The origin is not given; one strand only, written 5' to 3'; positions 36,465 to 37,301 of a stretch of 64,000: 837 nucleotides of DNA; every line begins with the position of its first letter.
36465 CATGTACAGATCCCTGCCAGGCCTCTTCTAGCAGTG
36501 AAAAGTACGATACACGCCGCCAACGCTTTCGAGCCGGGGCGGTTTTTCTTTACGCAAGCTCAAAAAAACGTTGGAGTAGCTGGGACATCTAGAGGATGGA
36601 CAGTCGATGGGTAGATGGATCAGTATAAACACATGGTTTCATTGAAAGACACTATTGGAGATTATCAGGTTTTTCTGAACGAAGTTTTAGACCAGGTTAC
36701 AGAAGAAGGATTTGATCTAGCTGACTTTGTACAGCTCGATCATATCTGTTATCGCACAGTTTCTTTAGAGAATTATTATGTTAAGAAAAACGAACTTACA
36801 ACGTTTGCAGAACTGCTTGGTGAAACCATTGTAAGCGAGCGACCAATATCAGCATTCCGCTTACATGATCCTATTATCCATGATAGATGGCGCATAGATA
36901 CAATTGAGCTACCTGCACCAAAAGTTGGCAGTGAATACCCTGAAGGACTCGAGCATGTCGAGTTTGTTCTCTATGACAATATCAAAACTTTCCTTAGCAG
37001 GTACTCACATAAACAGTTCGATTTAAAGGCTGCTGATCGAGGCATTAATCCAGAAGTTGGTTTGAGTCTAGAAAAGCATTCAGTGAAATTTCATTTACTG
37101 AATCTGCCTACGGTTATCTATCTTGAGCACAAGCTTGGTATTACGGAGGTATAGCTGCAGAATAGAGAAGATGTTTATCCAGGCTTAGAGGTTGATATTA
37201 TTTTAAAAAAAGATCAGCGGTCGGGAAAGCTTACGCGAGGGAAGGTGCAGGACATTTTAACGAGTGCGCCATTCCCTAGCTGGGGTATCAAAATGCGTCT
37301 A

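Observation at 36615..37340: YwbE/DUF2196-like domain encoded in frame directly after the YecM stop codon, with no canonical start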

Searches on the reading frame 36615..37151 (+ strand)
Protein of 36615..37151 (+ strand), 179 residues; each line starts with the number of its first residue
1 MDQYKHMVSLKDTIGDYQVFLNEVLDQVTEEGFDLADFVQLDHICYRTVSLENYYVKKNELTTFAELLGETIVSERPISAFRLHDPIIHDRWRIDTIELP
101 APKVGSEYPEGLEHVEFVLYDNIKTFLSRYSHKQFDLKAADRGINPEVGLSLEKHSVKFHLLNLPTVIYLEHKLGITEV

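Call 4: search_protein_families(library=pfam, proteins=[window:36615-37151:+], max_evalue=0.01)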
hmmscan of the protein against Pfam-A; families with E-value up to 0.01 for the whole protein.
window:36615-37151:+ (179 aa): 1 family
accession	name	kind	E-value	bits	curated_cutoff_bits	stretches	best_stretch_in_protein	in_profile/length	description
PF06185.18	YecM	-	7.7e-28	97.9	25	1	10-153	2-162/180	YecM protein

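Call 7: find_related_loci(query=window:36615-37151:+, collection=genome_contigs, flank=4000)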
Query window:36615-37151:+ (179 aa) in genome_contigs; peptide patterns used: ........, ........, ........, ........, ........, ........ (x = any residue, [..] = any of these).
125 stretches matched a pattern, but none encodes a relative of the query by tblastn (E <= 1e-3).

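Call 17: find_related_loci(query=A1, collection=genome_contigs, flank=3000)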
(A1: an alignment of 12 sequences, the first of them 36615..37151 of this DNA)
Query A1 (179 aa) in genome_contigs; peptide patterns used: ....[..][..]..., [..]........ (x = any residue, [..] = any of these).
54 stretches matched a pattern; 32 encode a relative of the query (tblastn E <= 1e-3); 32 distinct loci.
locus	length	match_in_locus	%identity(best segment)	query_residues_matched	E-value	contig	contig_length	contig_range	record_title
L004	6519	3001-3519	65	7-179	7e-78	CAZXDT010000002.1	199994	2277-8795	MAG TPA_asm: uncultured Candidatus Saccharibacteria bacterium isolate SRP193066_co1_99 genome assembly, contig: NODE_94_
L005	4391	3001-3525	66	5-179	3e-78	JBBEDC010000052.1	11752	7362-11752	MAG: Candidatus Andersenbacteria bacterium isolate LejiaF_48_14 Lejia_F_7611_length_11752_cov_8, whole genome shotgun se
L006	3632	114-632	65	7-179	1e-77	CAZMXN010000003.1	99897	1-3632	MAG TPA_asm: uncultured Candidatus Saccharibacteria bacterium isolate SRP144015_co1_122 genome assembly, contig: NODE_10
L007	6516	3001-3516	65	8-179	4e-77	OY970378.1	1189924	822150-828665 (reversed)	MAG: Candidatus Parcubacteria bacterium isolate MFD01275.bin.c.8 genome assembly, chromosome: 1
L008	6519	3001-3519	65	7-179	2e-77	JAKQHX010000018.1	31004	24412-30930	MAG: bacterium isolate USDE_metabat.59 k141_1161069, whole genome shotgun sequence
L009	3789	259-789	66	4-179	4e-77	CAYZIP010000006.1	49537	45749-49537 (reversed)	MAG TPA_asm: uncultured Candidatus Saccharibacteria bacterium isolate SRP342105_co3_46 genome assembly, contig: NODE_406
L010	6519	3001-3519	64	7-179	1e-76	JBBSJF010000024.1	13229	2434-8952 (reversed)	MAG: Candidatus Saccharimonadales bacterium isolate LS4_maxbin2.071 LS4_maxbin2.071_K_1333184_L_13229_cov_12.6446, whole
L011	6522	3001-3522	64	6-179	3e-76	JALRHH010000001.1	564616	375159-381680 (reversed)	MAG: Candidatus Saccharimonadia bacterium isolate MYJ.17 NODE_1_length_564616_cov_19.245983, whole genome shotgun sequen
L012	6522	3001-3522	63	6-179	3e-76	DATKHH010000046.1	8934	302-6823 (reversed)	MAG TPA_asm: Candidatus Saccharimonadia bacterium isolate SMAG_U14572 k141_226512, whole genome shotgun sequence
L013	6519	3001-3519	62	7-179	5e-76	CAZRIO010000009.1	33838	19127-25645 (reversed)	MAG TPA_asm: uncultured Candidatus Saccharibacteria bacterium isolate SRP200132_co1_783 genome assembly, contig: NODE_21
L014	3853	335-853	62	7-179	6e-76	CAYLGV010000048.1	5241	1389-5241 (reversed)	MAG TPA_asm: uncultured Candidatus Saccharibacteria bacterium isolate SRP296810_co1_372 genome assembly, contig: NODE_22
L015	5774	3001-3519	61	7-179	2e-74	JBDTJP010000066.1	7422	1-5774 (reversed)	MAG: Candidatus Saccharimonadales bacterium isolate cluster2_bin.56 k127_5561975, whole genome shotgun sequence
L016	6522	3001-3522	65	6-179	1e-74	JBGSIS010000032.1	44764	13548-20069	MAG: Candidatus Saccharimonadales bacterium isolate JTS-AC137 k141_3078959, whole genome shotgun sequence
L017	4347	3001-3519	62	7-179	3e-74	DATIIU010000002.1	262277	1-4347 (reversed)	MAG TPA_asm: Candidatus Saccharimonadia bacterium isolate SMAG_U15673 k141_486580, whole genome shotgun sequence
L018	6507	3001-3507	64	10-179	3e-73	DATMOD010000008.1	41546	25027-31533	MAG TPA_asm: Patescibacteria group bacterium isolate SMAG_U12867 k141_4118785, whole genome shotgun sequence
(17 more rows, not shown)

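Call 52: find_encoding_contigs(protein=window:36615-37151:+, flank=5000, max_places=6)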
Protein window:36615-37151:+ (179 aa): 1 contig read that carries it; 1 place shown.
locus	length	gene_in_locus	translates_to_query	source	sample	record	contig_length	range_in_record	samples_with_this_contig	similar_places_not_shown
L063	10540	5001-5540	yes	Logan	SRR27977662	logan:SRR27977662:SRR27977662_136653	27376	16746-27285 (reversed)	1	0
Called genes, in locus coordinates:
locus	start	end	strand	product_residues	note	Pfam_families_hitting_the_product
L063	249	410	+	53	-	-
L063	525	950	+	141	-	-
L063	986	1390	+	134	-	PF01741:MscL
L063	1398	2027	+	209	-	PF01810:LysE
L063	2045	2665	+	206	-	PF01596:Methyltransf_3, PF13847:Methyltransf_31 (weak), PF13578:Methyltransf_24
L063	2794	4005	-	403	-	PF00155:Aminotran_1_2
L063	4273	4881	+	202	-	-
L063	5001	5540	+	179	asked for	PF06185:YecM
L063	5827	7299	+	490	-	PF13191:AAA_16 (faint), PF00005:ABC_tran, PF02463:SMC_N (faint), PF03193:RsgA_GTPase (faint), PF13401:AAA_22 (faint), PF13476:AAA_23 (faint), PF13555:AAA_29 (faint), PF00005:ABC_tran, +1 more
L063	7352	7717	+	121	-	PF08818:DUF1801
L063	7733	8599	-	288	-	PF01520:Amidase_3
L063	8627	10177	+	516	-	PF00175:NAD_binding_1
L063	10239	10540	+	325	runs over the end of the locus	PF01699:Na_Ca_ex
